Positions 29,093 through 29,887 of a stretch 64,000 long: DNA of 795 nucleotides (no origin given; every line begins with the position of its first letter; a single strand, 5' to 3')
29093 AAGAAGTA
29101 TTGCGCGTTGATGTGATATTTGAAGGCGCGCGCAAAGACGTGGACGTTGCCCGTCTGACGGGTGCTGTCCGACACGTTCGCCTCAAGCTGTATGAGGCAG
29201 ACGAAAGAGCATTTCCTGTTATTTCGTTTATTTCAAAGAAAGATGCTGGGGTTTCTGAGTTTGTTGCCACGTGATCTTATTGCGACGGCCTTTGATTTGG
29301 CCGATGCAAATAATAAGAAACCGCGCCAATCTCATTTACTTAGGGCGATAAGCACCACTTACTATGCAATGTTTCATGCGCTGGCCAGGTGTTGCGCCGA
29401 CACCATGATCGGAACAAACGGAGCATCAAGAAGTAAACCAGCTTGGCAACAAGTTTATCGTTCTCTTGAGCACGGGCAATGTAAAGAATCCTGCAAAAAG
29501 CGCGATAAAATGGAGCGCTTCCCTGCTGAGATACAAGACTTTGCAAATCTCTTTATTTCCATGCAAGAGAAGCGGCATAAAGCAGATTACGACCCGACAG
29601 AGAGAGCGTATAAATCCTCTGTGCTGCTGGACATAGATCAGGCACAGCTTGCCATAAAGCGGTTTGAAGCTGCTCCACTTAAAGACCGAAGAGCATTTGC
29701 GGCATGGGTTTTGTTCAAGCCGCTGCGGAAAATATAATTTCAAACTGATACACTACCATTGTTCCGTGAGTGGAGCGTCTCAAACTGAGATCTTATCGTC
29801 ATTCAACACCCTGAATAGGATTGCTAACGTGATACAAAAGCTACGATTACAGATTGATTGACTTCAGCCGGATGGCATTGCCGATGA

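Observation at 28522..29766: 1.2-kb cargo cassette with perfect 21-bp terminal inverted repeats and 9-bp target-site-like duplication, but no transposase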

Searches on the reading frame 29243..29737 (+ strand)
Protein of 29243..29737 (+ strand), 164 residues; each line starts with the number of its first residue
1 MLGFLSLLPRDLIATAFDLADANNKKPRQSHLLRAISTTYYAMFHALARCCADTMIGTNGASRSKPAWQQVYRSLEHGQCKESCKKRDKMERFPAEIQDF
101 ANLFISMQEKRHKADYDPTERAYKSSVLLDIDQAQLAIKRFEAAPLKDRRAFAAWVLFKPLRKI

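Call 6: search_protein_families(library=pfam, proteins=[window:29243-29737:+], max_evalue=1)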
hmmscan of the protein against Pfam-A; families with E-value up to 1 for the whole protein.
window:29243-29737:+ (164 aa): 1 family
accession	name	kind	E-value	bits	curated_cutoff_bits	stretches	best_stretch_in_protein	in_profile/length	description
PF22123.2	Exu_RNase_H_like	-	0.16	13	27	0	82-112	117-147/163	Exuperantia RNAse H-like domain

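Call 8: search_protein_families(library=ncbifam, proteins=[window:29243-29737:+], max_evalue=1)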
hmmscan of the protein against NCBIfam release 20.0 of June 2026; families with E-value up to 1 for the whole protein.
window:29243-29737:+ (164 aa): 0 families

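Call 9: search_protein_families(library=padloc, proteins=[window:29243-29737:+], max_evalue=1)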
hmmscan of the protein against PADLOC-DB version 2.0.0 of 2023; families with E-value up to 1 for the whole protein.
window:29243-29737:+ (164 aa): 0 families

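Call 24: find_homologous_proteins(query=window:29243-29737:+, max_evalue=0.001)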
Query window:29243-29737:+ (164 aa): 196 proteins with E <= 0.001 among 217 candidates; the best 120 are listed.
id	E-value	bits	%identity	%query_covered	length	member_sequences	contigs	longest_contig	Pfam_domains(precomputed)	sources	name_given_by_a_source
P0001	1.0e-104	365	100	100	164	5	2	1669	-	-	-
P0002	2.2e-84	299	86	96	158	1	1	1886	-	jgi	jgi:hypothetical protein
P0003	1.7e-69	251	72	97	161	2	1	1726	-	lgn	-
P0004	1.1e-67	245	71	96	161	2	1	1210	-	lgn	-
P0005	1.5e-67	244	71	96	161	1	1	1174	-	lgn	-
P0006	2.9e-65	237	71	94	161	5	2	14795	-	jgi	jgi:uncharacterized protein (UPF0332 family)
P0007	3.2e-65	237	70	95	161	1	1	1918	-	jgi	jgi:predicted LPLAT superfamily acyltransferase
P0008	8.6e-64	232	69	95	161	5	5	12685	-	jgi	jgi:hypothetical protein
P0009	5.0e-62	227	65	96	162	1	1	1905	-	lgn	-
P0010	1.7e-61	225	66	95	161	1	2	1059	-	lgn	-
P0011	5.7e-61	223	67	92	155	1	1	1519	-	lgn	-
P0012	2.3e-59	218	63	99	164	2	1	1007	-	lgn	-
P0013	3.0e-59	218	66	92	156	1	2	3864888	-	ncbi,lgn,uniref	ncbi:hypothetical protein [Pelagibacterium sp.]|uniref:hypothetical protein n=1 Tax=Pelagibacterium 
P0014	1.4e-58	215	65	94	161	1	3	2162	-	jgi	jgi:uncharacterized protein (UPF0332 family)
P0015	2.3e-58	215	66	92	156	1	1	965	-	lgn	-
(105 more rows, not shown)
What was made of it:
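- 29243..29737 (+): ORF3, 164 aa from ATG 29243 (homologs suggest TTG 29261, giving 158 aa); AF0298-like HEPN-T domain protein; putative RNase toxin (inferred). 196 homologs, many labelled UPF0332 by JGI (call 24).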

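Call 25: find_encoding_contigs(protein=P0001, flank=10000, max_places=6)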
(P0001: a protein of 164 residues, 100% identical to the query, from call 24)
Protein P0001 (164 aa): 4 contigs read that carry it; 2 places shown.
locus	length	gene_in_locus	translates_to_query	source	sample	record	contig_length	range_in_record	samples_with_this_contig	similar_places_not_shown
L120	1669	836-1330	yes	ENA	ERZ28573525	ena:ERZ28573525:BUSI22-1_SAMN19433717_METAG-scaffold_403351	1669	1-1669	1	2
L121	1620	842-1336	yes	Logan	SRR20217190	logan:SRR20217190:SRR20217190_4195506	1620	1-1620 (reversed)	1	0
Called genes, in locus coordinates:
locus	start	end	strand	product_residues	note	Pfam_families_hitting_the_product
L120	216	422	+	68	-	-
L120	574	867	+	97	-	-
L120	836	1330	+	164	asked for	-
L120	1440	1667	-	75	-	?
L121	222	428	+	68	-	-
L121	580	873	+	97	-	-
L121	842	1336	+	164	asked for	-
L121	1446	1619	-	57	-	?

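Call 26: find_encoding_contigs(protein=P0002, flank=5000, max_places=4)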
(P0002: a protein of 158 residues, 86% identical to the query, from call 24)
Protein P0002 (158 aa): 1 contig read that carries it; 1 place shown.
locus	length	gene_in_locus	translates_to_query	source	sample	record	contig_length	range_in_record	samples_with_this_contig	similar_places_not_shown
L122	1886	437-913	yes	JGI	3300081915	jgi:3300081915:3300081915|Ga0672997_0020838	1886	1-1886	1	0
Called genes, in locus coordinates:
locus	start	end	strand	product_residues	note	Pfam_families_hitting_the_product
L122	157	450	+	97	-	-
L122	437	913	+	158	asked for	-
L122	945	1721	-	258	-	-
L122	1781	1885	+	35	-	?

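Call 27: find_encoding_contigs(protein=P0006, flank=5000, max_places=4)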
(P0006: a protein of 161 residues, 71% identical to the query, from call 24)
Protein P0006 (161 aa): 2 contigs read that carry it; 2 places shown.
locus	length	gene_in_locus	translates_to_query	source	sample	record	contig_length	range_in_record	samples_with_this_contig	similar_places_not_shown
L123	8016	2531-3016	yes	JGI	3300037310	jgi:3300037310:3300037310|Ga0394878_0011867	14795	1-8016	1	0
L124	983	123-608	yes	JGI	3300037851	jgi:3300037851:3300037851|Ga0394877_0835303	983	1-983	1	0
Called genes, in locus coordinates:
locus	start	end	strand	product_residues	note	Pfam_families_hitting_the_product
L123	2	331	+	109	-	?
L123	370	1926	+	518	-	PF03023:MurJ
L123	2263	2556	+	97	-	-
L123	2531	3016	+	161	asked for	-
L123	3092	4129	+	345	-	PF00579:tRNA-synt_1b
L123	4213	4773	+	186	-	PF08712:Nfu_N, PF01106:NifU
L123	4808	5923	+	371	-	PF00814:TsaD, PF13673:Acetyltransf_10, PF00583:Acetyltransf_1, PF13420:Acetyltransf_4 (faint), PF13508:Acetyltransf_7, PF08445:FR47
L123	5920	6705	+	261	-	PF01553:Acyltransferase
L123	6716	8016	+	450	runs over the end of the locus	PF00919:UPF0004, PF04055:Radical_SAM, PF01938:TRAM (weak)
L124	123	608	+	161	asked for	-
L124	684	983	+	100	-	?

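Call 28: find_encoding_contigs(protein=P0013, flank=5000, max_places=4)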
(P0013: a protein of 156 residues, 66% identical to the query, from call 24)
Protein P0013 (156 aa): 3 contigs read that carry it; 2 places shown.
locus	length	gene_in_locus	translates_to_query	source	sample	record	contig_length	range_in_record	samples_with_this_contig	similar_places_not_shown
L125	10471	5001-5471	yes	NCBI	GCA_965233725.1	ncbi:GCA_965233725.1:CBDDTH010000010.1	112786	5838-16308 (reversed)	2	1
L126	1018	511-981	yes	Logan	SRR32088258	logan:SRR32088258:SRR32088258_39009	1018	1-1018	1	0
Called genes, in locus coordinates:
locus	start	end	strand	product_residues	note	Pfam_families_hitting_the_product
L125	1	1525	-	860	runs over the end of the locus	PF01011:PQQ, PF13360:PQQ_2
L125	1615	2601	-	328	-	PF01551:Peptidase_M23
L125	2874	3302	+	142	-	-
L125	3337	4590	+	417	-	PF03237:Terminase_6N, PF17289:Terminase_6C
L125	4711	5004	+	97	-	-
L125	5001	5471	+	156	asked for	-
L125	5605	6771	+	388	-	PF04860:Phage_portal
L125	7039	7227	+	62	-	-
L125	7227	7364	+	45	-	-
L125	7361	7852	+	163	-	PF04586:Peptidase_S78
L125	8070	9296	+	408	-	PF05065:Phage_capsid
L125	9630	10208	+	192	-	PF05135:Phage_connect_1 (weak)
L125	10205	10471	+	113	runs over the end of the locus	PF05521:Phage_HCP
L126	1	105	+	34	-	?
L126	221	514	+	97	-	-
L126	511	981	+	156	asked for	-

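Call 32: search_protein_families(library=pfam, proteins=[L122:945-1721:-, P0006, P0013, L123:2263-2556:+, L125:4711-5004:+], max_evalue=1)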
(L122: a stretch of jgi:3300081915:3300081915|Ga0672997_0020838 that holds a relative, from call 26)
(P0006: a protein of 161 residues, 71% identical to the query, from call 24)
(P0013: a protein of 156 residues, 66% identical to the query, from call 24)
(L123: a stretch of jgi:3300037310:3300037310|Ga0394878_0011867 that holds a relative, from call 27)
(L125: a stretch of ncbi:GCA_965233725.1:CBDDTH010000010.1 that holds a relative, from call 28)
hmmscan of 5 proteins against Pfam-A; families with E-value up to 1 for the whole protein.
L122:945-1721:- (258 aa): 0 families

P0006 (161 aa): 0 families

P0013 (156 aa): 0 families

L123:2263-2556:+ (97 aa): 0 families

L125:4711-5004:+ (97 aa): 0 families

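Call 48: predict_structure(alignment_id=A1)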
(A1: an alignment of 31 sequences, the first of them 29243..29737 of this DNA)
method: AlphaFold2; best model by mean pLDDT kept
length: 164 residues; sequences in the alignment: 31
mean_pLDDT: 91.7   pTM: 0.87
mean pLDDT of the five models: 91.7, 90.2, 90.0, 88.7, 87.0
residues with pLDDT >= 90: 126; 70-90: 26; 50-70: 8; < 50: 4
segments of 3 or more residues with pLDDT < 50: 1-4
pLDDT, mean of each block of 10 residues (from residue 1): 62 98 95 98 96 82 80 90 96 98 98 97 98 99 97 91 70
secondary structure, 60 per line:
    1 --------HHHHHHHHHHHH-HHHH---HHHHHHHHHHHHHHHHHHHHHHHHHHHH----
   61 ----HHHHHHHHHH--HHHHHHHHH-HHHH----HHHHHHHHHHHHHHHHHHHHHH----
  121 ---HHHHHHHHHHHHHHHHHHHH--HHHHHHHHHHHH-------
elements in order: H9-20 H22-25 H29-56 H65-74 H77-85 H87-90 H95-116 H124-143 H146-157
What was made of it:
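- On HEPN superfamily (AF0298-like HEPN-T): The model is all-helical with pLDDT 91.7 (call 48).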

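Call 52: search_solved_structures(query=A1, max_evalue=10, show_alignments=2)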
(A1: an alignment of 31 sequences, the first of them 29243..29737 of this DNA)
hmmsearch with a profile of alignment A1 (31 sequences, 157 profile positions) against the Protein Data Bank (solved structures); distinct sequences matched with E-value up to 10: 5.
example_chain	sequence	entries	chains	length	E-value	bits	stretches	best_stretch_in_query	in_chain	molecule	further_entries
2hsb_A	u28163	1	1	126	5.8e-05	26.5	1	7-40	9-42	Hypothetical UPF0332 protein AF0298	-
9xbd_A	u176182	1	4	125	0.0074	19.7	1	84-137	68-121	HEPN domain-containing protein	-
9xbc_A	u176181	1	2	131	0.061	16.7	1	84-141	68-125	HEPN domain-containing protein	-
9gsx_A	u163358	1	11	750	0.66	13.3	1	75-147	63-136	Flagellin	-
9exz_A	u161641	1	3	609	1.2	12.5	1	83-153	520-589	DE NOVO PROTEIN P600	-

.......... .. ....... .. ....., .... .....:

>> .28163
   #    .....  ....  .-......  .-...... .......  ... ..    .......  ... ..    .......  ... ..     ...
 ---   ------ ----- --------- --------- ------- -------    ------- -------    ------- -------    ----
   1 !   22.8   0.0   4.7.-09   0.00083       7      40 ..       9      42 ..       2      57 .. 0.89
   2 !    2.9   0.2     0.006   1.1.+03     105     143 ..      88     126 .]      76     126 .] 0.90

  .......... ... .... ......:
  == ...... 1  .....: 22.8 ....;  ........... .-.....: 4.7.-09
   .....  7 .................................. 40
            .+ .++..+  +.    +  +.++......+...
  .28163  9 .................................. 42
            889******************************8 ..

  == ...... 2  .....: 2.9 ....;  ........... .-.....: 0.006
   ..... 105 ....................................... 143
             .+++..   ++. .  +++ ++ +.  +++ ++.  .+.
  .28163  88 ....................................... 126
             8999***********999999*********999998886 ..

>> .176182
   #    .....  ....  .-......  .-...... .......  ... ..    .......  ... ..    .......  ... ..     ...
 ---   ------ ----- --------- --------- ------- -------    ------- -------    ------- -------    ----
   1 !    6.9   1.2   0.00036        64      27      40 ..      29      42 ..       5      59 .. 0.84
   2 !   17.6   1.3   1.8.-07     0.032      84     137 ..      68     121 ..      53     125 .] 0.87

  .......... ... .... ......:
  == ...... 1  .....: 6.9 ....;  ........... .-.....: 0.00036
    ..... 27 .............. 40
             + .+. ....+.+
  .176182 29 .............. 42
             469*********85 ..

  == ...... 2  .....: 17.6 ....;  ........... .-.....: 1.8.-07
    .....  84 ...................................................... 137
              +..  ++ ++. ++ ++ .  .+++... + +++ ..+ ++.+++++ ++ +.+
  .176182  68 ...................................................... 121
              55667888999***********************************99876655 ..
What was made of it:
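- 29243..29737 (+): The family profile hits HEPN structures 2hsb (E=5.8e-5) and 9xbd (E=0.007), with R-x3-D-Y aligned (call 52).
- On HEPN superfamily (AF0298-like HEPN-T): The A1 profile against PDB gives 2hsb at E=5.8e-5, 9xbd at E=0.0074 and 9xbc at E=0.061 (call 52).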

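Call 53: fold_search(model_id=the predicted structure, library=pdb)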
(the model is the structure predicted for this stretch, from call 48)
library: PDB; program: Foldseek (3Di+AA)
matches with E <= 10: 240; with E <= 0.001: 0
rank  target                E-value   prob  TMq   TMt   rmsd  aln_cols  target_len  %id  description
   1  2hsb                  7.8e-02  0.99  0.38  0.47   8.9       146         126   18  Crystal structure of a hepn domain containing protein (af_0298) from archaeoglobus fulgidus at 1.95 A resolution (released 2006-08-15)
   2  4nqf_A                1.6e-01  0.84  0.32  0.35   8.8       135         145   18  Crystal structure of HEPN domain protein (released 2014-03-26)
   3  4nqf_B                2.6e-01  0.75  0.33  0.35   9.2       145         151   16  Crystal structure of HEPN domain protein (released 2014-03-26)
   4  9hcq                  6.0e-01  0.08  0.15  0.14  18.2       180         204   14  Crystal structure of human TRF1 TRFH domain in complex with compound 47 (released 2025-11-19)
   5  9hcn                  6.9e-01  0.09  0.17  0.15  18.5       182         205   14  Crystal structure of human TRF1 TRFH domain in complex with compound 46 (released 2025-11-19)
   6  6upv_L                1.0e+00  0.33  0.32  0.31  13.8       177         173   11  Alpha-E-catenin ABD-F-actin complex (released 2020-09-30)
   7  5l0i                  1.2e+00  0.16  0.26  0.25  17.1       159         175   15  Human metavinculin MVt R975W cardiomyopathy-associated mutant (residues 959-1134) (released 2016-08-31)
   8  6g7o                  1.7e+00  0.33  0.31  0.18   8.0       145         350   12  Crystal structure of human alkaline ceramidase 3 (ACER3) at 2.7 Angstrom resolution (released 2019-01-02)
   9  7bxo_G                1.8e+00  0.63  0.41  0.49   9.2       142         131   10  Crystal structure of the toxin-antitoxin with AMP-PNP (released 2020-09-30)
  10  6w2v_B                1.9e+00  0.14  0.26  0.21  15.9       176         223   14  Junction 23, DHR14-DHR18 (released 2020-04-15)
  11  6jx6_B                1.9e+00  0.08  0.22  0.22  20.3       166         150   13  Tetrameric form of Smac (released 2019-12-04)
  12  6m6u_H                2.0e+00  0.33  0.34  0.41  10.9       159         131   11  Crystal structure the toxin-antitoxin MntA-HpeT mutant-D39ED41E (released 2020-09-30)
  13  6dhz_D                2.0e+00  0.20  0.24  0.33   7.6       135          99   11  Crystallographic octamer of a metal-free RIDC1 variant bearing two disulfide bonded cysteines (released 2018-07-25)
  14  3myi                  2.1e+00  0.09  0.23  0.24  17.1       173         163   15  Human metavinculin tail domain (released 2010-05-26)
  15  6rgx_B                2.1e+00  0.07  0.20  0.17  17.1       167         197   14  TETR(D) N82A MUTANT IN COMPLEX WITH DOXYCYCLINE AND MAGNESIUM (released 2019-08-21)
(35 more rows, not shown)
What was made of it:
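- On HEPN superfamily (AF0298-like HEPN-T): The top Foldseek hits are HEPN proteins (2hsb, 4nqf, HepT), but at E of at least 0.08 and TM 0.3-0.47 (call 53).
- Closest known: MNT-HEPN. Same: HepT chains are among the Foldseek hits (call 53).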

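Call 80: search_protein_families(library=phrogs, proteins=[window:29243-29737:+], max_evalue=0.01)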
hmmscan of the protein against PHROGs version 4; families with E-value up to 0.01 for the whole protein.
window:29243-29737:+ (164 aa): 1 family
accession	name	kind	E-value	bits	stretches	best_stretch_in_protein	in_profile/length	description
phrog_5176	-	unknown function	9e-06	26.4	1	23-142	15-127/132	-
